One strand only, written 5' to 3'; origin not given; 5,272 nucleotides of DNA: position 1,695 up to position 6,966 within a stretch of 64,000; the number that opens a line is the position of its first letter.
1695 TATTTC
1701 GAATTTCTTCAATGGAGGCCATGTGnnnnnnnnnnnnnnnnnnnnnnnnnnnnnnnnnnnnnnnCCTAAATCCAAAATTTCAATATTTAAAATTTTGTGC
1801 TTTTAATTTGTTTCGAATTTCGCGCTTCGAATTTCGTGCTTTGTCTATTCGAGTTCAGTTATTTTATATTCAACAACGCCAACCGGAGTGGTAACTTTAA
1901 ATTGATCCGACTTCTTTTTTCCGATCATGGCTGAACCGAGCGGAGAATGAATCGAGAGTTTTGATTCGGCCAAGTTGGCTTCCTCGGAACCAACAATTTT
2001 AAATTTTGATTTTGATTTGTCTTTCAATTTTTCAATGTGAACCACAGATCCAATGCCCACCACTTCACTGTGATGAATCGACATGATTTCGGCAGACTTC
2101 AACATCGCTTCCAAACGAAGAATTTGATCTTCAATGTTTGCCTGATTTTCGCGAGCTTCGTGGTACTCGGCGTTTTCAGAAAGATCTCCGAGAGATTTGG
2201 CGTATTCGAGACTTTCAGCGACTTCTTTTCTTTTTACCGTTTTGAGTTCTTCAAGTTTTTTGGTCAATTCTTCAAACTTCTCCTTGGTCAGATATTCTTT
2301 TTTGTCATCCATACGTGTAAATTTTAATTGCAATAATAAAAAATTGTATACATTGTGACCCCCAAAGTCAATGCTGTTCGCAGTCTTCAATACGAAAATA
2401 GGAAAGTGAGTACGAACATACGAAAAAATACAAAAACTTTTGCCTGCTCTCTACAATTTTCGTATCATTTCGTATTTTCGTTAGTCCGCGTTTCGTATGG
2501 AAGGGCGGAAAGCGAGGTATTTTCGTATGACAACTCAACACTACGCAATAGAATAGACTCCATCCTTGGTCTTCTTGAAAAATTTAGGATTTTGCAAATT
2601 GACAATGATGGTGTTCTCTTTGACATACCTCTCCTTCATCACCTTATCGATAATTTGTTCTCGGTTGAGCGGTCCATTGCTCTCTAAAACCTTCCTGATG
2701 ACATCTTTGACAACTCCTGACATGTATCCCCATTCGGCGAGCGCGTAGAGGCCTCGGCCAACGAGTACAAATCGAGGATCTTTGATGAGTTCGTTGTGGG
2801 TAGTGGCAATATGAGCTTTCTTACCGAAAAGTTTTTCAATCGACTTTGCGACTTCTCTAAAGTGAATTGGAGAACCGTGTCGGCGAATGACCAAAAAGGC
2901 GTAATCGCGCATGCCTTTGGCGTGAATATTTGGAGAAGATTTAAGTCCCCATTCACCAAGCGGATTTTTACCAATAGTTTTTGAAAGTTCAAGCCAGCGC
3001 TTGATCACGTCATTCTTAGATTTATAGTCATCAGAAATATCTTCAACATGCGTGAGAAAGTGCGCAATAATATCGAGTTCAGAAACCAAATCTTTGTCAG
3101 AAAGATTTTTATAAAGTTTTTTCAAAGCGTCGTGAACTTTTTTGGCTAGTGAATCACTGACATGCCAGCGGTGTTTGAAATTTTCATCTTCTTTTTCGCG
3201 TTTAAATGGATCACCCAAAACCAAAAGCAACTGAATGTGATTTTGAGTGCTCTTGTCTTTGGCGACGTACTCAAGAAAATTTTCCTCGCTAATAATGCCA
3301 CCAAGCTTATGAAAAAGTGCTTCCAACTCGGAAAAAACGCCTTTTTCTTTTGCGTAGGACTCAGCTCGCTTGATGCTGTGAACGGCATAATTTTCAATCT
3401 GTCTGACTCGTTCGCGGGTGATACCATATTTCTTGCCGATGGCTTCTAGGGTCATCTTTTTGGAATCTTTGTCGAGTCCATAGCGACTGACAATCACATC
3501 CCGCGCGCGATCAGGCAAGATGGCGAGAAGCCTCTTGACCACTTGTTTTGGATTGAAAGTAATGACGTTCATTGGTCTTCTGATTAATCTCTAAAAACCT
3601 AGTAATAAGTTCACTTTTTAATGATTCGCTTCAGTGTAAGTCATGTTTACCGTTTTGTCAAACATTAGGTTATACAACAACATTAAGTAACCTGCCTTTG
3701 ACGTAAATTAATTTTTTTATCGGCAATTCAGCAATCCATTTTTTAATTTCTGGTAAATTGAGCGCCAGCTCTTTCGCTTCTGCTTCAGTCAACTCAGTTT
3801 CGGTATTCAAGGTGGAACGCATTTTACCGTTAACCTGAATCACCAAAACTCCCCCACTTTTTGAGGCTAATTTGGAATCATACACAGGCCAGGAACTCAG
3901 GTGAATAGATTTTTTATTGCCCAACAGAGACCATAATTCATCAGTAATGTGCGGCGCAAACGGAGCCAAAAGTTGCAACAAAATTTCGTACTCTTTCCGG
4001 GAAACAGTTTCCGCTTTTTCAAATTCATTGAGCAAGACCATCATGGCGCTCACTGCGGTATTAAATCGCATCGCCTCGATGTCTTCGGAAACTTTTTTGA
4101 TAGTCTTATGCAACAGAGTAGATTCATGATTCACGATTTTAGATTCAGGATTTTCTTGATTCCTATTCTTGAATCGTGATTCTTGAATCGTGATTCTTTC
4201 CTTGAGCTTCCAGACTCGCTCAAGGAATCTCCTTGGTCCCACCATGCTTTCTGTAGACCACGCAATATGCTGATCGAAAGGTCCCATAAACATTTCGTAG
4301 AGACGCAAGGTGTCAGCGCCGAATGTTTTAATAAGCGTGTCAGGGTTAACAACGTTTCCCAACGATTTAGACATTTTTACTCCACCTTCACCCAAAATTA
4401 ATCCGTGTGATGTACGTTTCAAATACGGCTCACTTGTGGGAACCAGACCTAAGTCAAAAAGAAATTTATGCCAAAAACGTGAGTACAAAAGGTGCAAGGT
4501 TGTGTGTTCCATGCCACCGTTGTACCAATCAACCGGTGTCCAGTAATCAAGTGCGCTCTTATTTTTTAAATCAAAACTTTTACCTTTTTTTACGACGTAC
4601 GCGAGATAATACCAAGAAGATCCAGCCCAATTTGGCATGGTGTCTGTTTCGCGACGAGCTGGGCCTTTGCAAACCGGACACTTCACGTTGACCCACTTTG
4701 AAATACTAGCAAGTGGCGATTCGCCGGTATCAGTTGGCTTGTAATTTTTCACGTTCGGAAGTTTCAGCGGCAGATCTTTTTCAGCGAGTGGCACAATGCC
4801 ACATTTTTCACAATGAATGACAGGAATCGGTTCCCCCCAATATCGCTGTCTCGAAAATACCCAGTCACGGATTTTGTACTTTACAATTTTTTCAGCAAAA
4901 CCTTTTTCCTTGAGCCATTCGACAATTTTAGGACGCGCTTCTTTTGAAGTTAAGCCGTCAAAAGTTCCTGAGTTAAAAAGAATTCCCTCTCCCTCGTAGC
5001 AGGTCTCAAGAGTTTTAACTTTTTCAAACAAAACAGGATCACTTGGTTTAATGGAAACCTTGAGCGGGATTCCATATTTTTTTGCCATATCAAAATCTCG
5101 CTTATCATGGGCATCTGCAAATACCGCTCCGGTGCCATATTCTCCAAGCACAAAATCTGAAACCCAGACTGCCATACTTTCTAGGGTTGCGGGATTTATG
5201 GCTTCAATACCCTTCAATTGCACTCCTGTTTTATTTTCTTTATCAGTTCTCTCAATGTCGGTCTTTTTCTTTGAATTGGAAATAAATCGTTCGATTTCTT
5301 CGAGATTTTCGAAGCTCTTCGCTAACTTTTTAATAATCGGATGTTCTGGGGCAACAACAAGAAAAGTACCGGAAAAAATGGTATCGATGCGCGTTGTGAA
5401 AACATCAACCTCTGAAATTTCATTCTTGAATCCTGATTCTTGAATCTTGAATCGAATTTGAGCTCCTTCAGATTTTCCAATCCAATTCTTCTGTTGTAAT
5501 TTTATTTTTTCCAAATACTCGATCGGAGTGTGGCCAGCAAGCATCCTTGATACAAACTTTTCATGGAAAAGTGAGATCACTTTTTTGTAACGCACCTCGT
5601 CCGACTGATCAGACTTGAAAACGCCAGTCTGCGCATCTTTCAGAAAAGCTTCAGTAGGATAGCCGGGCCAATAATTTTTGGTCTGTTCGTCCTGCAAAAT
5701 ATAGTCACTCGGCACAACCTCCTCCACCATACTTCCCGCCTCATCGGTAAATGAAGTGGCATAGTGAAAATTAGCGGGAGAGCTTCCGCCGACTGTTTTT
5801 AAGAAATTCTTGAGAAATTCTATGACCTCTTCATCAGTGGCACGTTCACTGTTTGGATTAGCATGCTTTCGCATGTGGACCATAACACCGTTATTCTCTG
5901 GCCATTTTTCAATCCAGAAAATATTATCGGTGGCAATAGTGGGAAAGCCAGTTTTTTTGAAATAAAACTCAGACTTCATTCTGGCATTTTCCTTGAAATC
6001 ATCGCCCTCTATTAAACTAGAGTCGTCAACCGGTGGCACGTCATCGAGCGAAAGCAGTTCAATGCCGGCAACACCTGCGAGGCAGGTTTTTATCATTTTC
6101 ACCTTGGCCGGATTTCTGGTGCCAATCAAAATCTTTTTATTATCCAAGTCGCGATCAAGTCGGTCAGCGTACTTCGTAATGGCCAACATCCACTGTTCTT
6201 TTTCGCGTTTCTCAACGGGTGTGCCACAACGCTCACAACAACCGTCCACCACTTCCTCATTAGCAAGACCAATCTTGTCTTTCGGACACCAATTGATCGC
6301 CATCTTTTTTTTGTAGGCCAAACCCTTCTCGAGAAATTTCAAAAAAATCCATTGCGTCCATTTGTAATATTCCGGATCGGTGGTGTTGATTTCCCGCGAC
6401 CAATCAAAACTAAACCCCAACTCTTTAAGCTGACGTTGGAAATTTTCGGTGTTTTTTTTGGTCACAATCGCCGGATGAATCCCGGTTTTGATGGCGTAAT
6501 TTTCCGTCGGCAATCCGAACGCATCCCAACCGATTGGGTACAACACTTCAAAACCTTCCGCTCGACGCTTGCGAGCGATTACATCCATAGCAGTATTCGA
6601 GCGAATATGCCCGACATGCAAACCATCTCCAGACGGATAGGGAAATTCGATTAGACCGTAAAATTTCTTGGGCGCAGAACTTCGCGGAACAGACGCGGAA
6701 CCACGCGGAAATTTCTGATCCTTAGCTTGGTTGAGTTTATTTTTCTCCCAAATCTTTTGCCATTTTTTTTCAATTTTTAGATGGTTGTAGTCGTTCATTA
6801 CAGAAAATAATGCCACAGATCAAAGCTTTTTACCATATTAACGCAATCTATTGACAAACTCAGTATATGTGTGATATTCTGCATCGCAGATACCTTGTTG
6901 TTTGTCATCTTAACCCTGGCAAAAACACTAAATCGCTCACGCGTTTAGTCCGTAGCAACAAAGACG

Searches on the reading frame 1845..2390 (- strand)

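Call 74: search_protein_families(library=pfam, proteins=[window:1845-2390:-], max_evalue=0.001)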
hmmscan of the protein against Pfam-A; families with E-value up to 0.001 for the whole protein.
window:1845-2390:- (181 aa): 2 families
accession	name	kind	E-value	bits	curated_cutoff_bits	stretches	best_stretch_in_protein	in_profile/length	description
PF03449.20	GreA_GreB_N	-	1.4e-23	83.3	24.5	1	33-102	2-71/71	Transcription elongation factor, N-terminal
PF01272.25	GreA_GreB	-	2.9e-22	78.9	26.9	1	108-180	3-75/77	Transcription elongation factor, GreA/GreB, C-term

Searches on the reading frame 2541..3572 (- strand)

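Call 74: search_protein_families(library=pfam, proteins=[window:2541-3572:-], max_evalue=0.001)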
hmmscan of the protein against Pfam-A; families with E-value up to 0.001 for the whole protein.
window:2541-3572:- (343 aa): 2 families
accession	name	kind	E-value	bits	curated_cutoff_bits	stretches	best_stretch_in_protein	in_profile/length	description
PF04545.22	Sigma70_r4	-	1.3e-14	53.9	24.1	1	15-68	1-49/50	Sigma-70, region 4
PF05066.19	HARE-HTH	-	4e-09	37.2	25.9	1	221-281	3-71/71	HB1, ASXL, restriction endonuclease HTH domain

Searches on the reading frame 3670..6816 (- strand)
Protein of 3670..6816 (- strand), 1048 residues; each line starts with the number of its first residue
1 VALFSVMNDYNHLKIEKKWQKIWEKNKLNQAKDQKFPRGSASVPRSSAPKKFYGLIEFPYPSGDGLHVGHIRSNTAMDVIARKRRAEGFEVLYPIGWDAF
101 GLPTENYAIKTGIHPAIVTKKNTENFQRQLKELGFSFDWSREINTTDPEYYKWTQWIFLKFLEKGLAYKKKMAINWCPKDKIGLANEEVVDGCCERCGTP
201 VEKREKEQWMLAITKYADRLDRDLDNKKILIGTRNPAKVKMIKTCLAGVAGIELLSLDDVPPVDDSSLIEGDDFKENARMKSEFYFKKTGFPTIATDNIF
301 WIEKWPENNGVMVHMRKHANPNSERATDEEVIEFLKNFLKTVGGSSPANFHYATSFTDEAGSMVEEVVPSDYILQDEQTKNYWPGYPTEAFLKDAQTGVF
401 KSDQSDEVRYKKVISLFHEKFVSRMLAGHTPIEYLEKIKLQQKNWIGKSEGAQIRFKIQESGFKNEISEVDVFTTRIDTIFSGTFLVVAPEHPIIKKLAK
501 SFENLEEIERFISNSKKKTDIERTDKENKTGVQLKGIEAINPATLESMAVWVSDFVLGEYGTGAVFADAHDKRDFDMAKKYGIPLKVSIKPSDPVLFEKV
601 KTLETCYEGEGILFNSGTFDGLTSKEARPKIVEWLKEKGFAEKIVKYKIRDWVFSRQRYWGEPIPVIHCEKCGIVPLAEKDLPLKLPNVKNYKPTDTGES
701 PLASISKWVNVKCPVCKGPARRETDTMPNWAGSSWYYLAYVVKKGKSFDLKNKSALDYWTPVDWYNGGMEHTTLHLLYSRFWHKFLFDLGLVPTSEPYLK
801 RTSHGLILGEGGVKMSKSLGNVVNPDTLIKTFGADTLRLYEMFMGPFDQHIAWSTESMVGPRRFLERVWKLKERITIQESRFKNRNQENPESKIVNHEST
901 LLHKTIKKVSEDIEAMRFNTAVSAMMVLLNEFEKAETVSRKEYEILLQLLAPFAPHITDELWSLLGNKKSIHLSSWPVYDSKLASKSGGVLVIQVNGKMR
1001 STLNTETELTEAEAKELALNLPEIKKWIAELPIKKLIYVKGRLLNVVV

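Call 74: search_protein_families(library=pfam, proteins=[window:3670-6816:-], max_evalue=0.001)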
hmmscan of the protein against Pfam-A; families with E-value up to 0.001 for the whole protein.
window:3670-6816:- (1048 aa): 5 families
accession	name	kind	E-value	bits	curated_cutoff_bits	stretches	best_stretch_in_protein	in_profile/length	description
PF13603.12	tRNA-synt_1_2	-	2.1e-54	184.3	25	1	443-635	1-184/185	Leucyl-tRNA synthetase, editing domain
PF00133.28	tRNA-synt_1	-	2e-44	152.4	22.7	2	647-846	226-406/414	tRNA synthetases class I (I, L, M and V)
PF09334.17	tRNA-synt_1g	-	7.7e-30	104.4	20.1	2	58-200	7-145/391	tRNA synthetases class I (M)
PF08264.19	Anticodon_1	-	5.7e-22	78.6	25.1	1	901-1010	7-143/148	Anticodon-binding domain of tRNA ligase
PF01406.26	tRNA-synt_1e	-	1.3e-05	25.2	27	0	811-856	250-294/301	tRNA synthetases class I (C) catalytic domain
